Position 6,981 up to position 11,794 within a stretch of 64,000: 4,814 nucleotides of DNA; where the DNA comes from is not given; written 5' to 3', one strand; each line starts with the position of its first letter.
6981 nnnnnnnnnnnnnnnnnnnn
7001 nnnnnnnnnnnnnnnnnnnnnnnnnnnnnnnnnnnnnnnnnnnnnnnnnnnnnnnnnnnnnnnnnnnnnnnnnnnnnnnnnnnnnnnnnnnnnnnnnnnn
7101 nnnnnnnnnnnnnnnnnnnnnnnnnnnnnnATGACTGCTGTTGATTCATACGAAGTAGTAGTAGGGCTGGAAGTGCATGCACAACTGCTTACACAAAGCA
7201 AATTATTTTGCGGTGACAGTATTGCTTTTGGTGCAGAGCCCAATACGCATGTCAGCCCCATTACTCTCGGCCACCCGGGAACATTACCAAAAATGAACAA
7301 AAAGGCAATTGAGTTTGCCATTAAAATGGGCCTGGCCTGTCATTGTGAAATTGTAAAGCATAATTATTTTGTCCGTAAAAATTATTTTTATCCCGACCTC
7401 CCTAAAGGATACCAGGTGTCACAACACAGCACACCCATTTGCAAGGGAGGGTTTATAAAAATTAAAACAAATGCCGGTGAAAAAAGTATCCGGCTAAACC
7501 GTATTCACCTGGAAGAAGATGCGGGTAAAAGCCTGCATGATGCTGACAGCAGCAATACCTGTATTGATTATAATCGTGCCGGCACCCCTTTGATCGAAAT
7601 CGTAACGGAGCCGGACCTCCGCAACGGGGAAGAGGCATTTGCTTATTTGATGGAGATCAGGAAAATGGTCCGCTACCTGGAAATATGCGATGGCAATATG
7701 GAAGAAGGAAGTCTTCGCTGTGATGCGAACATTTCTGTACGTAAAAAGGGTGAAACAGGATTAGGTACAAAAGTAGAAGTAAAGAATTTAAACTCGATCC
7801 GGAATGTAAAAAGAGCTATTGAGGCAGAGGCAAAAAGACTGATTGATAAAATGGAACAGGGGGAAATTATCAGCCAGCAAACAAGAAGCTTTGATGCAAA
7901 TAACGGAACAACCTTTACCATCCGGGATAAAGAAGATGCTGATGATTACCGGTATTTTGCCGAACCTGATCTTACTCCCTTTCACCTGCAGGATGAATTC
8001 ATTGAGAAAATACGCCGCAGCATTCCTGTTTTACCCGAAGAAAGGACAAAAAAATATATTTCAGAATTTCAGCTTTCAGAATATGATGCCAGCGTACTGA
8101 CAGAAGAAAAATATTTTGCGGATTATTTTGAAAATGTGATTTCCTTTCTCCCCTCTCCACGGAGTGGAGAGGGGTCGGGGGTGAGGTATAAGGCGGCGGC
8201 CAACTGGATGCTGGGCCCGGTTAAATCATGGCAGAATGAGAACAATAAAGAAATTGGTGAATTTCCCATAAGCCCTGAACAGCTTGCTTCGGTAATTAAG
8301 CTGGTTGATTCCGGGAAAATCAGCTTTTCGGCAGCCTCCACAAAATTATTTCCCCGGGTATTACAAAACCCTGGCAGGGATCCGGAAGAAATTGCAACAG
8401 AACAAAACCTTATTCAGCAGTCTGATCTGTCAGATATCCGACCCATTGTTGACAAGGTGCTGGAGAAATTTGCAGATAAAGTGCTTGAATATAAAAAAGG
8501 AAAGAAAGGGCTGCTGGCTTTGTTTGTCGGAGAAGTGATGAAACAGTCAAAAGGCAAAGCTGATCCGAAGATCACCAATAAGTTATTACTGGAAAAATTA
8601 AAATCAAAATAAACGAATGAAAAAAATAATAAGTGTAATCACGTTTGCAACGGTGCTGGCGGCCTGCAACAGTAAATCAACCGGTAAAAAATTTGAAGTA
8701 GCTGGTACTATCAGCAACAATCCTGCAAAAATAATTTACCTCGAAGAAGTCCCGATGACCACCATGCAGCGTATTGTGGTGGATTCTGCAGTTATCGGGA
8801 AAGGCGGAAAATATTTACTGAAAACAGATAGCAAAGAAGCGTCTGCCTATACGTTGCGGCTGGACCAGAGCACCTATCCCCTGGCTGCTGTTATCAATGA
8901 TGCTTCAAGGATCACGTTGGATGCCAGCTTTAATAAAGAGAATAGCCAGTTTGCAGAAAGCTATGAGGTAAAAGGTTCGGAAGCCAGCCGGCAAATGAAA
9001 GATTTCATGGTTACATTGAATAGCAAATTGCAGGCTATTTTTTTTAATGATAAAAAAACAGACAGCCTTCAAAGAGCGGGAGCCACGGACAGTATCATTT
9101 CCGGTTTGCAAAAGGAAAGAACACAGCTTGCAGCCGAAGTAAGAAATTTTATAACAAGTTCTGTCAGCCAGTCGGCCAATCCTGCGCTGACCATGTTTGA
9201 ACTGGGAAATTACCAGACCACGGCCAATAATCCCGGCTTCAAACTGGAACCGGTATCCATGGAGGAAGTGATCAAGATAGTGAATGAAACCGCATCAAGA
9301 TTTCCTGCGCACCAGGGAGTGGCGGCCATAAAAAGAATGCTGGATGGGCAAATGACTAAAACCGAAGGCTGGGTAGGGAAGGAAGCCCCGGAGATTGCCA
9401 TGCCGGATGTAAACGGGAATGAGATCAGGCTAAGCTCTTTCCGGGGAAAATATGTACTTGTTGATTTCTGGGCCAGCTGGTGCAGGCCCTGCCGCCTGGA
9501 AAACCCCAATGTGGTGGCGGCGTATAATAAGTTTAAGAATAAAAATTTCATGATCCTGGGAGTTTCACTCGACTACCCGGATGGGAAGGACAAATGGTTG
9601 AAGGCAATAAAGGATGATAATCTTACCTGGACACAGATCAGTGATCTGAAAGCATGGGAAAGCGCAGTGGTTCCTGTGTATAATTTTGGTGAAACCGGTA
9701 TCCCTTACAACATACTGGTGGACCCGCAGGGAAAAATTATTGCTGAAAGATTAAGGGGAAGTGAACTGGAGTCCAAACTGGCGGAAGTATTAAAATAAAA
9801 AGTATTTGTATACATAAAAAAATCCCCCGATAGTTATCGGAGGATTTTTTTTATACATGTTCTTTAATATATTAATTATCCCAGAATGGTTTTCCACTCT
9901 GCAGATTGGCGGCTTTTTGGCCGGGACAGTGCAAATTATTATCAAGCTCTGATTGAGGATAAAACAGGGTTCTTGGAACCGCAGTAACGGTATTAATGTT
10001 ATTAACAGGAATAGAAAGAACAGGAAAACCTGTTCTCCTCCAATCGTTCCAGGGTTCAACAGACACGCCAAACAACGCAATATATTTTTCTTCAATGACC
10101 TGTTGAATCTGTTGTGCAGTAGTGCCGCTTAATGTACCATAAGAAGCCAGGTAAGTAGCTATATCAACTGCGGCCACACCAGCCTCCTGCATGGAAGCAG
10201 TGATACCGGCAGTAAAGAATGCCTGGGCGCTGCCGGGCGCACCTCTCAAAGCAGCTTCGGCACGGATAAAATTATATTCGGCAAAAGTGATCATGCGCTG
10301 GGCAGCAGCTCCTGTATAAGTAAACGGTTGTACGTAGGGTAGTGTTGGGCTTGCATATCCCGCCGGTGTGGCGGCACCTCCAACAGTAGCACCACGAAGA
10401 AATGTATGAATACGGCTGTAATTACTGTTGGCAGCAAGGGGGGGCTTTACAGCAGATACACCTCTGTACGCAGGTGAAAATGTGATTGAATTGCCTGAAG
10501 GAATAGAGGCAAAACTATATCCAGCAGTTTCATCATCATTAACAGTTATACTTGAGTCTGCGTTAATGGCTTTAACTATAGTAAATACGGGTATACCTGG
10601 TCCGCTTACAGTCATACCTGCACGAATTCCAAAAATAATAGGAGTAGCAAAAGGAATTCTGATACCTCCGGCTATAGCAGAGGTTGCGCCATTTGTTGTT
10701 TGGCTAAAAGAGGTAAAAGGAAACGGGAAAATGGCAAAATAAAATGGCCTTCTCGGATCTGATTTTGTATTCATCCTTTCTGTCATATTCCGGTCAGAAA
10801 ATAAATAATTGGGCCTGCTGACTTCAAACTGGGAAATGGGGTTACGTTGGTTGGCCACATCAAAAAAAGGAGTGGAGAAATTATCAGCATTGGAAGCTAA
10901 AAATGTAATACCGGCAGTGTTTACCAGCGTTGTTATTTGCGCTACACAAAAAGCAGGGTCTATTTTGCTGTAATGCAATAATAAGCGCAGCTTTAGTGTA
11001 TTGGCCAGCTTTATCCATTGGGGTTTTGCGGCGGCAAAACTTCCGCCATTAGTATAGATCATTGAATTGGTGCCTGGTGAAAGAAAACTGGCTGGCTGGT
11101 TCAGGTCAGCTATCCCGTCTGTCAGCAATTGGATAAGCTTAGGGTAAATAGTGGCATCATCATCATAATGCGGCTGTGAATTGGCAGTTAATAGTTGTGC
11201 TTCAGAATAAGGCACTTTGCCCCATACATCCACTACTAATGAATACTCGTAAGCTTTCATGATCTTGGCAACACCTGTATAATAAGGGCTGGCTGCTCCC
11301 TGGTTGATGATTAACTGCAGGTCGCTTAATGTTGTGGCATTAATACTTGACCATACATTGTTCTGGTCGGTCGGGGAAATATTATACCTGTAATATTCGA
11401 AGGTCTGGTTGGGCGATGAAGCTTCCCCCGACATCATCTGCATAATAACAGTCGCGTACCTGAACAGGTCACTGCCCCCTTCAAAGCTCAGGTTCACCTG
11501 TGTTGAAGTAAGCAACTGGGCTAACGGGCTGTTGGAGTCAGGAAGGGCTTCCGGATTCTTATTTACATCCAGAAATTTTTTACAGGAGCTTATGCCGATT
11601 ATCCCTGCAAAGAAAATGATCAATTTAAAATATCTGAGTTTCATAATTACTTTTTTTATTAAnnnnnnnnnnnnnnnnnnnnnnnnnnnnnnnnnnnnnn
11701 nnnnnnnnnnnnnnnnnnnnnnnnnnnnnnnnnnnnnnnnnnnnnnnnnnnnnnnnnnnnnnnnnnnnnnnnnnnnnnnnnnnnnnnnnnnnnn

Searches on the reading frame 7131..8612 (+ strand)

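Call 37: search_protein_families(library=pfam, proteins=[window:7131-8612:+], max_evalue=0.00001)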
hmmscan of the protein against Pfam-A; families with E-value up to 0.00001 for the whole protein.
window:7131-8612:+ (493 aa): 2 families
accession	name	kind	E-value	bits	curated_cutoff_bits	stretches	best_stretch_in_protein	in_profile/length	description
PF02934.20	GatB_N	-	1.5e-119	398.7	23.4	1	9-292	1-277/277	GatB/GatE catalytic domain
PF02637.23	GatB_Yqey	-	3.6e-39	134.4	27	1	352-490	12-148/148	GatB domain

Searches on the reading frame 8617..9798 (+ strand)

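Call 37: search_protein_families(library=pfam, proteins=[window:8617-9798:+], max_evalue=0.00001)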
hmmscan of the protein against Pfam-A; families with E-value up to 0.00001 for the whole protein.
window:8617-9798:+ (393 aa): 4 families
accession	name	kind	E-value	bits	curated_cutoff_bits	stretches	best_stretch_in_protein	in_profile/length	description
PF00578.27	AhpC-TSA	-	9.7e-23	80.9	26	1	253-375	1-122/124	AhpC/TSA family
PF13905.12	Thioredoxin_8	-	1.7e-15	57.5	27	1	277-374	1-94/94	Thioredoxin-like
PF08534.16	Redoxin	-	2.2e-15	57.2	26.6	1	253-391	2-147/148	Redoxin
PF00085.26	Thioredoxin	-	9e-07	29.3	23.5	1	278-317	19-57/103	Thioredoxin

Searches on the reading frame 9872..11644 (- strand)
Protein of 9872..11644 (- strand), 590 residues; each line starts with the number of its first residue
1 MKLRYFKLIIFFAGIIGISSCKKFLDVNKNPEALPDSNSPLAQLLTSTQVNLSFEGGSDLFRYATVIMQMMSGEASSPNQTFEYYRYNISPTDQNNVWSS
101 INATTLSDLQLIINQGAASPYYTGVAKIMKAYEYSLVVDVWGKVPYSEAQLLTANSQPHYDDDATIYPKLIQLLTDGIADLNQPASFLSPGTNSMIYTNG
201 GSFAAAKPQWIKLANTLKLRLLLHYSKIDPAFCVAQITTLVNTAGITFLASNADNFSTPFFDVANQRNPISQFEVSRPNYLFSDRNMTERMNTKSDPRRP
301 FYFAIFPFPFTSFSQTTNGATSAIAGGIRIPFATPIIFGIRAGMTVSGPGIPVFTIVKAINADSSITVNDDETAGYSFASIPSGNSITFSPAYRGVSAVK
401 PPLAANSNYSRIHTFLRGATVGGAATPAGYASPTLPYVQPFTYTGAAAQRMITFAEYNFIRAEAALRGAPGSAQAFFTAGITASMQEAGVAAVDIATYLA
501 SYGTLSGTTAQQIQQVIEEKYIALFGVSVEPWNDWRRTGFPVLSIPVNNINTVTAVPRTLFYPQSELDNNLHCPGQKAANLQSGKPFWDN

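Call 12: search_protein_families(library=pfam, proteins=[window:9872-11644:-])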
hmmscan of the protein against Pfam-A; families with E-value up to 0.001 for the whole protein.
window:9872-11644:- (590 aa): 2 families
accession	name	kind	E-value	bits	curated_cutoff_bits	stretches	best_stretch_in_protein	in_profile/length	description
PF12771.13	SusD-like_2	-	6.6e-66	223.3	27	2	42-305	10-262/415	Starch-binding associating with outer membrane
PF12741.13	SusD-like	-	1.1e-39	137.2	27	3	68-304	50-279/495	Susd and RagB outer membrane lipoprotein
